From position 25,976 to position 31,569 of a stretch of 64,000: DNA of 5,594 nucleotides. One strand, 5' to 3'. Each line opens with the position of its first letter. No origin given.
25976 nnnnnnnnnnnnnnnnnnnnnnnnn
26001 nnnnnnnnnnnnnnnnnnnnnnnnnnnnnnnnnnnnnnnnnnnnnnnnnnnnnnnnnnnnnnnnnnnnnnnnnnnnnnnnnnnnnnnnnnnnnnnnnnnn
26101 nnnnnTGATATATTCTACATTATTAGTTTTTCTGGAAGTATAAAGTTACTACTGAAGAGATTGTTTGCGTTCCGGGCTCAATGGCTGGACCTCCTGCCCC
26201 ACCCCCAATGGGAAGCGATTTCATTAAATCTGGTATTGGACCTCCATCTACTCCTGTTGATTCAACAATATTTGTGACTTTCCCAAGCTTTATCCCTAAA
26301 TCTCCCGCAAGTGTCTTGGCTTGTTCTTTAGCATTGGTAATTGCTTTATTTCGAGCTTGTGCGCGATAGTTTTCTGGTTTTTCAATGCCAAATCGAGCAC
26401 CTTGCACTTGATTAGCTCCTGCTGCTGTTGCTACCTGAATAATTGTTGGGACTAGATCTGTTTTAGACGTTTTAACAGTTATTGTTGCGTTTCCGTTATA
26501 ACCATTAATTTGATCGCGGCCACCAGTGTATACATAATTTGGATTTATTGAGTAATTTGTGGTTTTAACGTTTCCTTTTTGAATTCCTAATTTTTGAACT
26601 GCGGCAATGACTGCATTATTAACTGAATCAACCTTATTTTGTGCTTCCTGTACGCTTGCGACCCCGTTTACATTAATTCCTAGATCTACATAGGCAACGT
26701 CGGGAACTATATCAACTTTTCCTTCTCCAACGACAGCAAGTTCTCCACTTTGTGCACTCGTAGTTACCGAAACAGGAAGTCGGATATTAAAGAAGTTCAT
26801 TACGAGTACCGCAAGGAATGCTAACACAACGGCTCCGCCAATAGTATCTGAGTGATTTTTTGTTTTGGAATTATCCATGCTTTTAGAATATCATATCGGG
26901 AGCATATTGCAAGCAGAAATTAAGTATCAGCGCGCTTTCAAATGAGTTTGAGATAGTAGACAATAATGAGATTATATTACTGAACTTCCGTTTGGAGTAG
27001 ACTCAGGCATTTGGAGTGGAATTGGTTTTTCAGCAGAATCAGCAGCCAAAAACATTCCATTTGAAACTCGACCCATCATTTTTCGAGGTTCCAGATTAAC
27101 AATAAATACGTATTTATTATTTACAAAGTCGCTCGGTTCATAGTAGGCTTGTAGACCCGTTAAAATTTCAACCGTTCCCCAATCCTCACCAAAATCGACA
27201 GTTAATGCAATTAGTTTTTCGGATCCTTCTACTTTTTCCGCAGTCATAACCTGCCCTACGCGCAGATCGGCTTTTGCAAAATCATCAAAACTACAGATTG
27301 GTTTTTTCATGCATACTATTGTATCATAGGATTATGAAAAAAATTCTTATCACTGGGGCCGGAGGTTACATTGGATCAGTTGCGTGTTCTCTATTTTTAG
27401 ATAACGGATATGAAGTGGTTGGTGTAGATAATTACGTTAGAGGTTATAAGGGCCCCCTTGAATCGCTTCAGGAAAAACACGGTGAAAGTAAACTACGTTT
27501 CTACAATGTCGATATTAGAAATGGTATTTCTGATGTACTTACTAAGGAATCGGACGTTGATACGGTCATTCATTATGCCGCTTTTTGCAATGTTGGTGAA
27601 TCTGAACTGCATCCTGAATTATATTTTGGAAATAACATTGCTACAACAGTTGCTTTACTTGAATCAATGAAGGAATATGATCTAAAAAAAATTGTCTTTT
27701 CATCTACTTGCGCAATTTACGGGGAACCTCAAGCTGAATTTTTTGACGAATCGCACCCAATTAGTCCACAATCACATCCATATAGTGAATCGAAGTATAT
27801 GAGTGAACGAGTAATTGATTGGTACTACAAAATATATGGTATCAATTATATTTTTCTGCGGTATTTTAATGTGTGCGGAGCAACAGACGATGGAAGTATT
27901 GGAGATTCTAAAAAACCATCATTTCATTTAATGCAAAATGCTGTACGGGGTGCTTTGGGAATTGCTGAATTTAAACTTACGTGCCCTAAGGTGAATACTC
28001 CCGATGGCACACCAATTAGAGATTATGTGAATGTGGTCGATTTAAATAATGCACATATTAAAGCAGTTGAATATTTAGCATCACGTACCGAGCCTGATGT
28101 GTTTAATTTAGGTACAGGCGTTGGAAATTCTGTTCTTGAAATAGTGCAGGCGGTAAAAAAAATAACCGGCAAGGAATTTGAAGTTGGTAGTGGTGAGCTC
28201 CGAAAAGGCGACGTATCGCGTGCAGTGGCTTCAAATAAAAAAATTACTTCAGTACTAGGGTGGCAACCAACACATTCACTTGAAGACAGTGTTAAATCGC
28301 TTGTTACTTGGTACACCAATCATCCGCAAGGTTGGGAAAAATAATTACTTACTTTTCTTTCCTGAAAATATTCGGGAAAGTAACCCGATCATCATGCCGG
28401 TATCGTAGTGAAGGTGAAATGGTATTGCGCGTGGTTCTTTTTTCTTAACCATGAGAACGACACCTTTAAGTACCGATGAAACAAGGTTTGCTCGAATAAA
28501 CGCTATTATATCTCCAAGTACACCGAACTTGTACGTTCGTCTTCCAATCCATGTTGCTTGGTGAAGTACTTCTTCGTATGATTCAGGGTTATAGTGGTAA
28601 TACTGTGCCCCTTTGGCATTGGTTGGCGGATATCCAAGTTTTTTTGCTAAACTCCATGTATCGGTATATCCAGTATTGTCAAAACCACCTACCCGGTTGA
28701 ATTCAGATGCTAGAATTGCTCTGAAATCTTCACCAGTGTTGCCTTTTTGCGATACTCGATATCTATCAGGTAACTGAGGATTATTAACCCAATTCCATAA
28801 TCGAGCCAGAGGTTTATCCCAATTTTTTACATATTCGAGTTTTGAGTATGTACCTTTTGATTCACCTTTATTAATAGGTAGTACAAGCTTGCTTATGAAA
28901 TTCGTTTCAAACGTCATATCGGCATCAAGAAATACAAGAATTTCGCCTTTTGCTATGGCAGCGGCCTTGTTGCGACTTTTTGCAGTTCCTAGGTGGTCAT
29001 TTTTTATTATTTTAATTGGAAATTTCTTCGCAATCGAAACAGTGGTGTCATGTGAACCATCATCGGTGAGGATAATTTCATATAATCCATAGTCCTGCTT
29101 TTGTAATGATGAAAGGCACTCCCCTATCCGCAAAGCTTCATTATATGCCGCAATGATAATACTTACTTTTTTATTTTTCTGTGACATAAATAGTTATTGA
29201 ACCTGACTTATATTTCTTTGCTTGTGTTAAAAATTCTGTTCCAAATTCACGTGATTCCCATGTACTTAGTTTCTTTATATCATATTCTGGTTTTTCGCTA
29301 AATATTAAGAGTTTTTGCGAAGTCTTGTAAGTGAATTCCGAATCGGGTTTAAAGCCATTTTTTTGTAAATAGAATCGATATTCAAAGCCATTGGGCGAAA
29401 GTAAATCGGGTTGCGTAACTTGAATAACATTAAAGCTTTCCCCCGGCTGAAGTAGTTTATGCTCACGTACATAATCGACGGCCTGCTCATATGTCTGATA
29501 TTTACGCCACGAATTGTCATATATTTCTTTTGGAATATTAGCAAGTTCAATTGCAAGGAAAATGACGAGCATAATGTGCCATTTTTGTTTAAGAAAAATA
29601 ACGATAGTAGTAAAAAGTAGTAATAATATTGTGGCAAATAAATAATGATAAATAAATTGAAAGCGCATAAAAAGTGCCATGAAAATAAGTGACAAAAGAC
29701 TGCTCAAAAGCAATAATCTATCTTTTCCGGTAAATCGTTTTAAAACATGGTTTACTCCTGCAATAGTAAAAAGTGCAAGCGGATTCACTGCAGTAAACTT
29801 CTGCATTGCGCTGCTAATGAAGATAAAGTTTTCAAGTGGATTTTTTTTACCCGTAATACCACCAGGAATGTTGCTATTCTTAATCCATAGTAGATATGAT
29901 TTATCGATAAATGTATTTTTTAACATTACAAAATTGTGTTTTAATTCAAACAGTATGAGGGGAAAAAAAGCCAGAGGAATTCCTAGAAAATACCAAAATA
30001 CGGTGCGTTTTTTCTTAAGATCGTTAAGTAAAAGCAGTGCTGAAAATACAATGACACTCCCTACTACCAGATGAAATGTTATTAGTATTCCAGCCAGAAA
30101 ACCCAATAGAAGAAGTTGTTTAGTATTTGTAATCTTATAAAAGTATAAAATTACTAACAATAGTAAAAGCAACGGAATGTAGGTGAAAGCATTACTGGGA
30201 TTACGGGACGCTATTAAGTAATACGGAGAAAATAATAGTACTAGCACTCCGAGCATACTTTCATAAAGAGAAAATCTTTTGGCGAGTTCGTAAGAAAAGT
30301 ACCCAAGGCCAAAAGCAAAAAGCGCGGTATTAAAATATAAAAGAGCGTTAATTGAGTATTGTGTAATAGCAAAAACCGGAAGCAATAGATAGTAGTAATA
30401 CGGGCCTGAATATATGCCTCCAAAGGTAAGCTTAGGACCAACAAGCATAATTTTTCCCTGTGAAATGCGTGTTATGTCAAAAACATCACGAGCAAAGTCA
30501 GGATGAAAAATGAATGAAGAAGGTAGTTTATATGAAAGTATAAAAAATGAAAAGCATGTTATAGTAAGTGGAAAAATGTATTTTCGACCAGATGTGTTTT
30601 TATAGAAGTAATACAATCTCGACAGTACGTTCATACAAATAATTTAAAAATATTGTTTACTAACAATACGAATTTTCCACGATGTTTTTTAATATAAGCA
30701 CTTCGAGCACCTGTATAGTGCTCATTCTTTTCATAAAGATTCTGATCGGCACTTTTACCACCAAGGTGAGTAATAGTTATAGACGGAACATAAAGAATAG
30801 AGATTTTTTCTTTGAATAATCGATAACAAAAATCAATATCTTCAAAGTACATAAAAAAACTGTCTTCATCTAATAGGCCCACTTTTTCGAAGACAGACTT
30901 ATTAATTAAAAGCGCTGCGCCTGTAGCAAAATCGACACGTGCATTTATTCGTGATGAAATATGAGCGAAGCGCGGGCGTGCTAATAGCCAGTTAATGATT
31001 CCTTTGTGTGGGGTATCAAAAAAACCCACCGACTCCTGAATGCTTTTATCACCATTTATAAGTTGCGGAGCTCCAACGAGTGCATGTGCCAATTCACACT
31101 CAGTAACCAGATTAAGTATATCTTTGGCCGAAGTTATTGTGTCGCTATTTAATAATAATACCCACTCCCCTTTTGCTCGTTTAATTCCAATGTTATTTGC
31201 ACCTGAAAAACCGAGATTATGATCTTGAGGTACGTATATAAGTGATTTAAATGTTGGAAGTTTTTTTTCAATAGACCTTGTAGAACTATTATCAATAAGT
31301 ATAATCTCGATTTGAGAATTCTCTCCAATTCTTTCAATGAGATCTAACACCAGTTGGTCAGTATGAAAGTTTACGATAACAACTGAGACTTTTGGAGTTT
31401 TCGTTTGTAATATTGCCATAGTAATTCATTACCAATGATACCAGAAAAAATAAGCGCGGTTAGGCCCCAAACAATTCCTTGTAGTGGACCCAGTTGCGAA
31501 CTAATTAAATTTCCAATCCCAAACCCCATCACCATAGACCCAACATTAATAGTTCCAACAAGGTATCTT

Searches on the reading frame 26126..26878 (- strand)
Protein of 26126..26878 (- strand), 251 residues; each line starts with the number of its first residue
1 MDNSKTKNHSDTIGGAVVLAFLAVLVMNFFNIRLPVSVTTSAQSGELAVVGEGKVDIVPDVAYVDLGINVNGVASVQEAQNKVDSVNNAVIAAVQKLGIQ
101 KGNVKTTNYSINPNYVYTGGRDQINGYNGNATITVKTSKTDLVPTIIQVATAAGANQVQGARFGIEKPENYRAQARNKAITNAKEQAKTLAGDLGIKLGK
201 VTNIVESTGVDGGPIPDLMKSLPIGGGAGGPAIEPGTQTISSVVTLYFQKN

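Call 95: search_protein_families(library=pfam, proteins=[window:26126-26878:-], max_evalue=0.00001)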
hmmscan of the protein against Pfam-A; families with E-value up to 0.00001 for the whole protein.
window:26126-26878:- (251 aa): 1 family
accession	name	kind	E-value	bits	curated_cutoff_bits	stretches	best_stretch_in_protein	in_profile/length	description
PF04402.19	SIMPL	-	4.3e-45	154.9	25.2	1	48-248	2-205/205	Protein of unknown function (DUF541)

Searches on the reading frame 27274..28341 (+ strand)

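Call 95: search_protein_families(library=pfam, proteins=[window:27274-28341:+], max_evalue=0.00001)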
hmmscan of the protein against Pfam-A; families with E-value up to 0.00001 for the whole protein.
window:27274-28341:+ (356 aa): 6 families
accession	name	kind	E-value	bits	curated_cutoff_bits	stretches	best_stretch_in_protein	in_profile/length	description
PF01370.27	Epimerase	-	1.4e-46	159.3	20.9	1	24-280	1-240/240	NAD dependent epimerase/dehydratase family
PF16363.11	GDP_Man_Dehyd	-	7.4e-46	157.6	27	1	25-341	1-330/332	GDP-mannose 4,6 dehydratase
PF01073.25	3Beta_HSD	-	5.8e-12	45.7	22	1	25-181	1-157/280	3-beta hydroxysteroid dehydrogenase/isomerase family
PF04321.23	RmlD_sub_bind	-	2.9e-09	36.9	27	1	23-182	2-137/287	RmlD substrate binding domain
PF02719.21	Polysacc_synt_2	-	3.6e-09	36.7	20.2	1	24-145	1-128/293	Polysaccharide biosynthesis protein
PF07993.18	NAD_binding_4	-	2.3e-06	27.4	20.1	0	73-219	62-227/258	Male sterility protein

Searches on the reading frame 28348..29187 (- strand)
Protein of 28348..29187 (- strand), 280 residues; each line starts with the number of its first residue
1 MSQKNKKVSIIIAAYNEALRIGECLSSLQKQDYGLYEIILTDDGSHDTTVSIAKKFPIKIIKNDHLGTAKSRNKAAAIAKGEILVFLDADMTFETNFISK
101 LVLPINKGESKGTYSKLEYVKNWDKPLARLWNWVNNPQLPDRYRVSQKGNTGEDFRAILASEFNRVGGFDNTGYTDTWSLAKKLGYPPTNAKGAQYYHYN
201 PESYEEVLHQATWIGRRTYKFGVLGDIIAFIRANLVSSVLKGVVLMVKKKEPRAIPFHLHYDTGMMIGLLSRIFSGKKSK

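Call 95: search_protein_families(library=pfam, proteins=[window:28348-29187:-], max_evalue=0.00001)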
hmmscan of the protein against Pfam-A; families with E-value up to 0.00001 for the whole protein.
window:28348-29187:- (280 aa): 2 families
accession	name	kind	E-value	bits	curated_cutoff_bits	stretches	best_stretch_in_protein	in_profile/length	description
PF00535.33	Glycos_transf_2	-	3.3e-30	105.7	23.3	1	9-132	1-130/168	Glycosyl transferase family 2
PF13641.12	Glyco_tranf_2_3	-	4.1e-09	37.2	27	1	8-105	3-111/230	Glycosyltransferase like family 2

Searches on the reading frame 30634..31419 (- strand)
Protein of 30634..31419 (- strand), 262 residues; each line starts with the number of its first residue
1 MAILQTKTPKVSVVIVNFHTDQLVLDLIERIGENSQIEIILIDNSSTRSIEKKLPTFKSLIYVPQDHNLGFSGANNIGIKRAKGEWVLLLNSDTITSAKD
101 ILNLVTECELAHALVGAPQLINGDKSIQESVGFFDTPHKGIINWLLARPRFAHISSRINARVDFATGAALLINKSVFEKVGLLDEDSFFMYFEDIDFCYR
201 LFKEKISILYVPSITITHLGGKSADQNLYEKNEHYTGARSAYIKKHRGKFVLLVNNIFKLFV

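Call 9: search_protein_families(library=pfam, proteins=[window:30634-31419:-], max_evalue=0.001)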
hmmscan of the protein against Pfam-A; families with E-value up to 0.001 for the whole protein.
window:30634-31419:- (262 aa): 4 families
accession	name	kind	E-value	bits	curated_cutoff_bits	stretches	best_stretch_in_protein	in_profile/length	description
PF00535.33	Glycos_transf_2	-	1.3e-17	64.7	23.3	1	12-180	1-167/168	Glycosyl transferase family 2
PF13641.12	Glyco_tranf_2_3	-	2.9e-13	50.8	27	1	9-225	1-218/230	Glycosyltransferase like family 2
PF10111.15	Glyco_tranf_2_2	-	4.9e-09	36.5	27.3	1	33-239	24-229/276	Glycosyltransferase like family 2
PF13632.12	Glyco_trans_2_3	-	4.6e-05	23.8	27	1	86-216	1-120/198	Glycosyl transferase family group 2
